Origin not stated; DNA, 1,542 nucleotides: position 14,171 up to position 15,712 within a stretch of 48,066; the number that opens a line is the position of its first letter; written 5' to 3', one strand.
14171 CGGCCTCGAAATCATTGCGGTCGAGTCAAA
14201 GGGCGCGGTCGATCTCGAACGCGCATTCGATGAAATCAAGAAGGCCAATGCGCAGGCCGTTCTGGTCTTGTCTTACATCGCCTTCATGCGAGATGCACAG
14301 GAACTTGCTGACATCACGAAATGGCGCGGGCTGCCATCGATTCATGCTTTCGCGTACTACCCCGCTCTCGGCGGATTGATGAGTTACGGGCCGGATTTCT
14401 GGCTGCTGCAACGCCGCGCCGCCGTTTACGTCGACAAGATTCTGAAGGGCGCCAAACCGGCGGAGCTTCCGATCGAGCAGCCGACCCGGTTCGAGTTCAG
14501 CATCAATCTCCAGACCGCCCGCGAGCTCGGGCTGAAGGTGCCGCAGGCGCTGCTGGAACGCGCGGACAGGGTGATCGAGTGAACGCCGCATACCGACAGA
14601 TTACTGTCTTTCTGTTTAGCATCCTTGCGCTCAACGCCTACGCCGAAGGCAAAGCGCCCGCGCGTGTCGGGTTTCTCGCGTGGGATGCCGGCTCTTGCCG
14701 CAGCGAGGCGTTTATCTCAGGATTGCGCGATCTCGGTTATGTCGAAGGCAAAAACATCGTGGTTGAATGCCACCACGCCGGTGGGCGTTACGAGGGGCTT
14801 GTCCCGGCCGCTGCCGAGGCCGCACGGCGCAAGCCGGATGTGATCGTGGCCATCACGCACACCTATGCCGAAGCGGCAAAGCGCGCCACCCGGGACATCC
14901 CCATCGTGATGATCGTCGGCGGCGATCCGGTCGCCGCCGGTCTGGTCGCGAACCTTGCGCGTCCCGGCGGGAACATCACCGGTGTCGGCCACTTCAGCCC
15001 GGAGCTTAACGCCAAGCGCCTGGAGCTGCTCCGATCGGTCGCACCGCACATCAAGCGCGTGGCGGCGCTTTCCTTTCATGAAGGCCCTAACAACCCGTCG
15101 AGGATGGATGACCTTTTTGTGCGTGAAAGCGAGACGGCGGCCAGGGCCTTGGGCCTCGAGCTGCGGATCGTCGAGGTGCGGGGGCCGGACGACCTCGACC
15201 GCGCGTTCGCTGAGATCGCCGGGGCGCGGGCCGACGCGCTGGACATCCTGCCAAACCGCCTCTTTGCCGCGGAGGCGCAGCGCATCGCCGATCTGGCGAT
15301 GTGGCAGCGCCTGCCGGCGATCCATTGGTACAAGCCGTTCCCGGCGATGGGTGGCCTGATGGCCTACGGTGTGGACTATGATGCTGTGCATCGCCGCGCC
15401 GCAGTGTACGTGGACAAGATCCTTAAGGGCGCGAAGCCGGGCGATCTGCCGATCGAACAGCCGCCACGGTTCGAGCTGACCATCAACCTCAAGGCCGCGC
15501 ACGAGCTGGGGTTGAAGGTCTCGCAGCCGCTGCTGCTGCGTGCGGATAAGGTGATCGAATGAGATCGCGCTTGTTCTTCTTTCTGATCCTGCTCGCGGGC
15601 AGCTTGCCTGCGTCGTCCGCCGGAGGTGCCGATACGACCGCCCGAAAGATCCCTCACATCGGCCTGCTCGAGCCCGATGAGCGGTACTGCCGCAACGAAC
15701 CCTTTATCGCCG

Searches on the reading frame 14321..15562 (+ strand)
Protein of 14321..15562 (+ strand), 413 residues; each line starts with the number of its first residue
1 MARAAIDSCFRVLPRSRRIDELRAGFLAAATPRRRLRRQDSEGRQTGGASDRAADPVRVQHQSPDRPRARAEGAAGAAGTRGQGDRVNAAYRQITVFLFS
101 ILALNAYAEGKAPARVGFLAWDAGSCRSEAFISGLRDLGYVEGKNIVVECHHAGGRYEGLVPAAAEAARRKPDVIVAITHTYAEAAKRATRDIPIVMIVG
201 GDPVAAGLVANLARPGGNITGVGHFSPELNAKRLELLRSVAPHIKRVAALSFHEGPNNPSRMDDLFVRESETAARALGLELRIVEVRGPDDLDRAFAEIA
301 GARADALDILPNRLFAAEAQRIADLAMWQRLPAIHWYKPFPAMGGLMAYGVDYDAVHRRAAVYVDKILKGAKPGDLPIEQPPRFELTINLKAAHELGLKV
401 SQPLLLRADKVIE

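Call 10: search_protein_families(library=pfam, proteins=[window:14321-15562:+], max_evalue=0.001)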
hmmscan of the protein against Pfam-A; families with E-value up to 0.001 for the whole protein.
window:14321-15562:+ (413 aa): 1 family
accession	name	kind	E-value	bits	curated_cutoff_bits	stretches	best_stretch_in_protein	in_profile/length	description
PF04392.18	ABC_sub_bind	-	2.6e-41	142.2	25.9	1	128-412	17-293/293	ABC transporter substrate binding protein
